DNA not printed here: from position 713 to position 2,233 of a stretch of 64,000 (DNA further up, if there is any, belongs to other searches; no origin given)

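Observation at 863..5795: Internal variation within the four-paralog array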

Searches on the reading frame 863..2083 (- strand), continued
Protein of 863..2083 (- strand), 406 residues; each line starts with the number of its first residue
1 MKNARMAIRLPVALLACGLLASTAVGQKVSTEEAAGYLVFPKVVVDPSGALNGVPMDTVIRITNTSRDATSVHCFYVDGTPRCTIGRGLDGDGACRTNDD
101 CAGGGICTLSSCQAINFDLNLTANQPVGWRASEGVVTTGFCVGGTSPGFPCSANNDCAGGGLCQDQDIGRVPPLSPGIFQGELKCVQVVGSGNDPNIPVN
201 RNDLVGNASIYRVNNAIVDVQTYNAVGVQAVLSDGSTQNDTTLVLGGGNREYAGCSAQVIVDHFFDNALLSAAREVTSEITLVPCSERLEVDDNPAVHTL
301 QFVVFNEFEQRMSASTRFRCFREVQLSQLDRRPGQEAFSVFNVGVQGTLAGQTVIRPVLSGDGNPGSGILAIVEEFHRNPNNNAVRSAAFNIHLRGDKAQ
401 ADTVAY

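Call 35: find_encoding_contigs(protein=P0005, flank=9000, max_places=2)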
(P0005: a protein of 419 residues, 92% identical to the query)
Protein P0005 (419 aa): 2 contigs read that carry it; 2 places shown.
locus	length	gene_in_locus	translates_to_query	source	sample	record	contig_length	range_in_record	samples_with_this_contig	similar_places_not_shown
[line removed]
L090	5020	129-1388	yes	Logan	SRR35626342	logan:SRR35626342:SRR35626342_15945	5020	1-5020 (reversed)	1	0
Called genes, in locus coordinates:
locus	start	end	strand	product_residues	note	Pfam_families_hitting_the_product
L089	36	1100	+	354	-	-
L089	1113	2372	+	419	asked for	-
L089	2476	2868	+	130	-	PF00072:Response_reg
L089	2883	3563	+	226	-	PF06803:DUF1232 (weak)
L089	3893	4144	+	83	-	-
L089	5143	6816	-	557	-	PF00158:Sigma54_activat, PF01078:Mg_chelatase (faint), PF14532:Sigma54_activ_2, PF00004:AAA (faint), PF07724:AAA_2 (faint), PF07728:AAA_5, PF25601:AAA_lid_14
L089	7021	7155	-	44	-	-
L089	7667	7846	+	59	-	-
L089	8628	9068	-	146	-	-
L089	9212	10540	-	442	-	PF02417:Chromate_transp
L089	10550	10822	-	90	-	-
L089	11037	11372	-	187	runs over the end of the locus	PF00939:Na_sulph_symp (weak)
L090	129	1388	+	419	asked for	-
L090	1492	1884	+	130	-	PF00072:Response_reg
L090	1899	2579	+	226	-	PF06803:DUF1232 (weak)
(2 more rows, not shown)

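Call 41: search_protein_families(library=pfam, proteins=[L065:2971-4629:+, L013:14-1897:+, L038:5472-6836:+, L040:9316-10278:-, L014:11911-12372:-, L086:2200-3999:-, L027:1471-1920:+], max_evalue=0.01)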
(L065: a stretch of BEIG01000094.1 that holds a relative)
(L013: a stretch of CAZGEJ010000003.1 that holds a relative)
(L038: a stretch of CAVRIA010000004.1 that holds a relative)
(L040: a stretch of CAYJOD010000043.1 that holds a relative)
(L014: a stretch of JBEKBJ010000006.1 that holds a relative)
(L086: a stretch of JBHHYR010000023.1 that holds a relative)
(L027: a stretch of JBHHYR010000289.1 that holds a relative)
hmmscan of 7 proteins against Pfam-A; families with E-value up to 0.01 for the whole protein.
L065:2971-4629:+ (552 aa): 0 families

L013:14-1897:+ (627 aa): 0 families

L038:5472-6836:+ (454 aa): 4 families
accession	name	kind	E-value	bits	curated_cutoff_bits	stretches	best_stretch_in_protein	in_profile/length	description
PF03721.20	UDPG_MGDP_dh_N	-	1.3e-37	129.6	27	1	25-207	3-181/187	UDP-glucose/GDP-mannose dehydrogenase family, NAD binding domain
PF00984.24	UDPG_MGDP_dh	-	5.2e-29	100.6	25.4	1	228-318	2-93/94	UDP-glucose/GDP-mannose dehydrogenase family, central domain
PF03720.21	UDPG_MGDP_dh_C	-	1.2e-21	77.4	30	1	345-441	1-101/103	UDP-glucose/GDP-mannose dehydrogenase family, UDP binding domain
PF03446.21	NAD_binding_2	-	1.9e-06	28.4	21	1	25-160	2-106/161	NAD binding domain of 6-phosphogluconate dehydrogenase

L040:9316-10278:- (320 aa): 4 families
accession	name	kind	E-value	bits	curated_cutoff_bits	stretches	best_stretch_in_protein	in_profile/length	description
PF02955.21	GSH-S_ATP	-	4.5e-66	222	23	1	127-299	1-173/175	Prokaryotic glutathione synthetase, ATP-grasp domain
PF02951.20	GSH-S_N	-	1.3e-32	112.8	21.3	1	7-123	2-119/119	Prokaryotic glutathione synthetase, N-terminal domain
PF08443.16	RimK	-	1.8e-16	60.8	21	1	138-309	18-185/188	RimK-like ATP-grasp domain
PF14397.11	ATPgrasp_ST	-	0.0075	15.9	31.4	0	145-182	47-84/278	Sugar-transfer associated ATP-grasp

L014:11911-12372:- (153 aa): 0 families

L086:2200-3999:- (599 aa): 5 families
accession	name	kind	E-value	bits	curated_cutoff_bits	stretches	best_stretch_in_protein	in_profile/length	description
PF00664.28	ABC_membrane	-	6.5e-48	164.2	28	1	37-305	3-273/274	ABC transporter transmembrane region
PF00005.33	ABC_tran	-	2.4e-30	106.4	25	1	371-519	1-136/137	ABC transporter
PF02463.25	SMC_N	-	7.5e-05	22.7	40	1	409-558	108-207/220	RecF/RecN/SMC N terminal domain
PF00004.35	AAA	-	0.00061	20.7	21.2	0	385-556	2-117/131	ATPase family associated with various cellular activities (AAA)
PF01583.26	APS_kinase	-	0.0026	18.2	21.1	1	385-437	6-55/152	Adenylylsulphate kinase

L027:1471-1920:+ (149 aa): 1 family
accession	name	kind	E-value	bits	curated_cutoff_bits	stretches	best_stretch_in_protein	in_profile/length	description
PF00072.30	Response_reg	-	9.8e-26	90.5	30.2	1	29-140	1-108/111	Response regulator receiver domain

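Call 44: search_protein_representatives(alignment_id=A2)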
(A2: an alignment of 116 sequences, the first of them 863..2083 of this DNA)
Query: 116 sequences, 408 profile positions. Proteins with E-value up to 0.001 (for the whole library): 2099; up to 1e-10: 1395; up to 1e-30: 651. The best 150 are listed.
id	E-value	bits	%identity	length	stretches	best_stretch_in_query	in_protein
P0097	1.5e-147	508.0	-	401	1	16-402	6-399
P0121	1.9e-141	487.9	-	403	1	24-401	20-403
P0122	2.6e-141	487.5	-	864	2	21-403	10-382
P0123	1.0e-138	478.9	-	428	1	10-401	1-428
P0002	1.2e-136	472.0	-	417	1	9-399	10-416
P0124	7.4e-136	469.5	-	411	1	10-401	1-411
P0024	2.8e-133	461.0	-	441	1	8-401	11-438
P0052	5.3e-132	456.8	-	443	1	19-400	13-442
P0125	8.1e-132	456.2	-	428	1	16-401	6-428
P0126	2.0e-131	454.8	-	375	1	15-401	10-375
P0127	1.2e-130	452.2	-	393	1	10-401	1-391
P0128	3.6e-130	450.7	-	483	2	15-274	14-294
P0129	1.2e-126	439.2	-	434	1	10-402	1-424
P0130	1.1e-123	429.4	-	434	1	4-403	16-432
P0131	4.1e-123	427.5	-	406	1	11-401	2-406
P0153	1.8e-113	395.7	-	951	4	174-400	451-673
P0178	1.7e-104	366.2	-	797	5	181-401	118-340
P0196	2.3e-99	349.3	-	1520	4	173-401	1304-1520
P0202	4.1e-97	341.9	-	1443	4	174-403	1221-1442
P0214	3.2e-94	332.3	-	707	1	17-402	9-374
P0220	8.3e-93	327.7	-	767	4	175-401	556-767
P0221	8.9e-93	327.6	-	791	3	43-403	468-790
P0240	2.7e-88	312.8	-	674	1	23-399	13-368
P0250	3.8e-86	305.7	-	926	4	174-402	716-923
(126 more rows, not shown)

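Call 45: search_protein_families(library=pfam, proteins=[P0196, P0202, P0153, P0178, P0220, P0221, P0250, P0214, P0240, P0122], max_evalue=0.01)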
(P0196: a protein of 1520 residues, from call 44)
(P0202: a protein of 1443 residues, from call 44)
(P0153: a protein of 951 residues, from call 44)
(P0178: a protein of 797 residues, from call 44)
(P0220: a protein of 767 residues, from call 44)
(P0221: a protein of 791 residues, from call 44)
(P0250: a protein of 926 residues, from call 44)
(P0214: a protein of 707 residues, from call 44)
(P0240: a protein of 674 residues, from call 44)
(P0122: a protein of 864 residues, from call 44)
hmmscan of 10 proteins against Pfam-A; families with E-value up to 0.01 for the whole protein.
P0196 (1520 aa): 9 families
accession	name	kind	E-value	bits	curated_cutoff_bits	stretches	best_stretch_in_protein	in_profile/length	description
PF10282.15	Lactonase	-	6.7e-12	45.7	21.7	1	679-869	97-319/344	Lactonase, 7-bladed beta-propeller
PF13620.12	CarboxypepD_reg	-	1.4e-11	45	32.3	1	331-405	2-77/82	Carboxypeptidase regulatory-like domain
PF25174.1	Beta-prop_THOC3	-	2.5e-11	43.6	305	0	774-832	69-126/272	THOC3 beta-propeller domain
PF21783.3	YNCE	-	9.4e-09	35.5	27.1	1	677-978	37-331/339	YNCE-like beta-propeller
PF02239.22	Cytochrom_D1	-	3.8e-07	29.4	25.5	0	768-839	284-361/368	Cytochrome D1 heme domain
PF08450.18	SGL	-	1.7e-05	25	26.3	0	688-739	113-163/246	SMP-30/Gluconolactonase/LRE-like region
PF13715.12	CarbopepD_reg_2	-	2.9e-05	24.5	32.2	1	331-402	1-69/88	CarboxypepD_reg-like domain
PF17802.7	SpaA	-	0.0031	18.1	23.1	0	340-386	12-61/91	Prealbumin-like fold domain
PF01731.26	Arylesterase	-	0.0063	17.1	21.3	0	687-737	31-81/86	Arylesterase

P0202 (1443 aa): 6 families
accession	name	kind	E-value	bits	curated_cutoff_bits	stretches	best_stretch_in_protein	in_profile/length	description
PF24684.1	Vgb_lyase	-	1.2e-100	336.6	50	3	675-821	55-200/290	Virginiamycin B lyase family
PF08450.18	SGL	-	7.8e-11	42.5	26.3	0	721-770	188-236/246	SMP-30/Gluconolactonase/LRE-like region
PF07494.17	Reg_prop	-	2e-05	24.7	20.4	0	721-733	9-21/24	Two component regulator propeller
PF13449.12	Phytase-like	-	2.1e-05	25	27.6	0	721-759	72-110/284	Esterase-like activity of phytase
PF25021.1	TEN_NHL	-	0.00012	21.7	27.1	0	676-708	32-62/357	Teneurin NHL domain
PF01436.27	NHL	-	0.0036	17.7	20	0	273-296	5-27/28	NHL repeat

P0153 (951 aa): 1 family
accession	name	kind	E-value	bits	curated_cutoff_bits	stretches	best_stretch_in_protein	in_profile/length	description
PF00036.39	EF-hand_1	-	0.002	18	25.4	0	711-730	8-27/29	EF hand domain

P0178 (797 aa): 0 families

P0220 (767 aa): 0 families

P0221 (791 aa): 0 families

P0250 (926 aa): 0 families

P0214 (707 aa): 5 families
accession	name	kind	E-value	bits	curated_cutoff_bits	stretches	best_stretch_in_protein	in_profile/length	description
PF13948.11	DUF4215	-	7.3e-06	26.6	27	1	376-404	20-47/47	Domain of unknown function (DUF4215)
PF00036.39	EF-hand_1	-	1.5e-05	24.7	25.4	0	680-697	9-26/29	EF hand domain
PF13202.12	EF-hand_5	-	0.00094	19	25.9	0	679-694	7-22/25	EF hand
PF00526.23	Dicty_CTDC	-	0.0011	19.2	27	1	413-434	2-23/24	Dictyostelium (slime mold) repeat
PF13405.12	EF-hand_6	-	0.0022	18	25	0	680-697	9-26/30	EF-hand domain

P0240 (674 aa): 2 families
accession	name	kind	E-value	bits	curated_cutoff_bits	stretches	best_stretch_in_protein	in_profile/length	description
PF00526.23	Dicty_CTDC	-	5.5e-06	26.5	27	1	410-432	2-24/24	Dictyostelium (slime mold) repeat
PF13948.11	DUF4215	-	0.0055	17.4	27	1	373-401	20-47/47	Domain of unknown function (DUF4215)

P0122 (864 aa): 0 families

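Call 70: search_protein_families(library=pfam, proteins=[L031:2132-5107:+, L031:5168-6322:+, L055:1433-4675:+, L055:4749-5666:+, L065:8681-10612:+, L065:227-2980:+, L030:24-2885:+], max_evalue=0.05)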
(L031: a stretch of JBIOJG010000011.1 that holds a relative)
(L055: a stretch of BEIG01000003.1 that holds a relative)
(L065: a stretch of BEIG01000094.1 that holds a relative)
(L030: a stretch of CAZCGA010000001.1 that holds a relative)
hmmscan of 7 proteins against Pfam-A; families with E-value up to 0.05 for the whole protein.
L031:2132-5107:+ (991 aa): 7 families
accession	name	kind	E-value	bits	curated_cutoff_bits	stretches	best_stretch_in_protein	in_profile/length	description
PF07676.18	PD40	-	4.9e-13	49.1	20.9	0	205-245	5-38/38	WD40-like Beta Propeller Repeat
PF00963.24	Cohesin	-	2.7e-07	31.3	24.1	1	726-768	3-47/139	Cohesin domain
PF01683.23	EB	-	0.0045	17.5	24.3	1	874-899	15-40/52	EB module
PF00404.24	Dockerin_1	-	0.0082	16.8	22.9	0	676-693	29-46/57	Dockerin type I domain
PF04706.18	Dickkopf_N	-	0.0084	16.9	25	1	536-579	2-45/51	Dickkopf N-terminal cysteine-rich region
PF23416.1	DUF7107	-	0.01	16.6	24.6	0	536-580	2-42/48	Domain of unknown function (DUF7107)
PF21462.3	PsaS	-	0.036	14.6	27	0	66-115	31-73/112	Ph 6 antigen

L031:5168-6322:+ (384 aa): 2 families
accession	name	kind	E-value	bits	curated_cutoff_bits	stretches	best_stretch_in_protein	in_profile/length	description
PF00963.24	Cohesin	-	0.0011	19.6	24.1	1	46-190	1-139/139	Cohesin domain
PF23416.1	DUF7107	-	0.0052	17.5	24.6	2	186-210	22-46/48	Domain of unknown function (DUF7107)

L055:1433-4675:+ (1080 aa): 4 families
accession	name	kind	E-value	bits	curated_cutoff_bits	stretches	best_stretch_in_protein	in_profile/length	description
PF03710.21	GlnE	-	4.2e-131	436.3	24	2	663-900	3-248/252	Glutamate-ammonia ligase adenylyltransferase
PF08335.16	GlnD_UR_UTase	-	3.7e-57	192.7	21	2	405-546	2-141/141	GlnD PII-uridylyltransferase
PF10335.14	DUF294_C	-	2.7e-07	30.9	22.5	2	422-499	35-107/145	Putative nucleotidyltransferase substrate binding domain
PF09662.15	Phenyl_P_gamma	-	0.031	14.9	25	0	403-441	35-73/83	Phenylphosphate carboxylase gamma subunit (Phenyl_P_gamma)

L055:4749-5666:+ (305 aa): 1 family
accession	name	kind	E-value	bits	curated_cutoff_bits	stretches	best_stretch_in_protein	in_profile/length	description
PF01063.24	Aminotran_4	-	2.5e-53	181.7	28.5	1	33-265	1-223/223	Amino-transferase class IV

L065:8681-10612:+ (643 aa): 4 families
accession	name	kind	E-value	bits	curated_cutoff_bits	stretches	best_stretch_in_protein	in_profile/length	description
PF02784.22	Orn_Arg_deC_N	-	2e-41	142.5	23.4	1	90-353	7-247/247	Pyridoxal-dependent decarboxylase, pyridoxal binding domain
PF17810.6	Arg_decarb_HB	-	6.6e-26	90.9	23.3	1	378-459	1-83/84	Arginine decarboxylase helical bundle domain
PF17944.6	Arg_decarbox_C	-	7.3e-15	55.7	23.3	1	587-640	1-51/51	Arginine decarboxylase C-terminal helical extension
PF04312.18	DUF460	-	0.0089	16.2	28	0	137-201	36-100/135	Protein of unknown function (DUF460)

L065:227-2980:+ (917 aa): 3 families
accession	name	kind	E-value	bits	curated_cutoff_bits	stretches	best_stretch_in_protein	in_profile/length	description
PF07676.18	PD40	-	3.6e-09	36.8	20.9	1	254-289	9-37/38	WD40-like Beta Propeller Repeat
PF00036.39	EF-hand_1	-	0.0026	17.6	25.4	0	892-909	9-26/29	EF hand domain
PF00963.24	Cohesin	-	0.045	14.4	24.1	0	703-749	1-49/139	Cohesin domain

L030:24-2885:+ (953 aa): 4 families
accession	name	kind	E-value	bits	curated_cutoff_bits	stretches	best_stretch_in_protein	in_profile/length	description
PF03710.21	GlnE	-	1.7e-127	424.5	24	2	540-776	3-248/252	Glutamate-ammonia ligase adenylyltransferase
PF08335.16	GlnD_UR_UTase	-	8.1e-52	175.4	21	2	282-423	2-141/141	GlnD PII-uridylyltransferase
PF10335.14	DUF294_C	-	3.4e-06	27.4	22.5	1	293-373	27-104/145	Putative nucleotidyltransferase substrate binding domain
PF03445.19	DUF294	-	9.5e-06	26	21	1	621-714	15-99/138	Putative nucleotidyltransferase DUF294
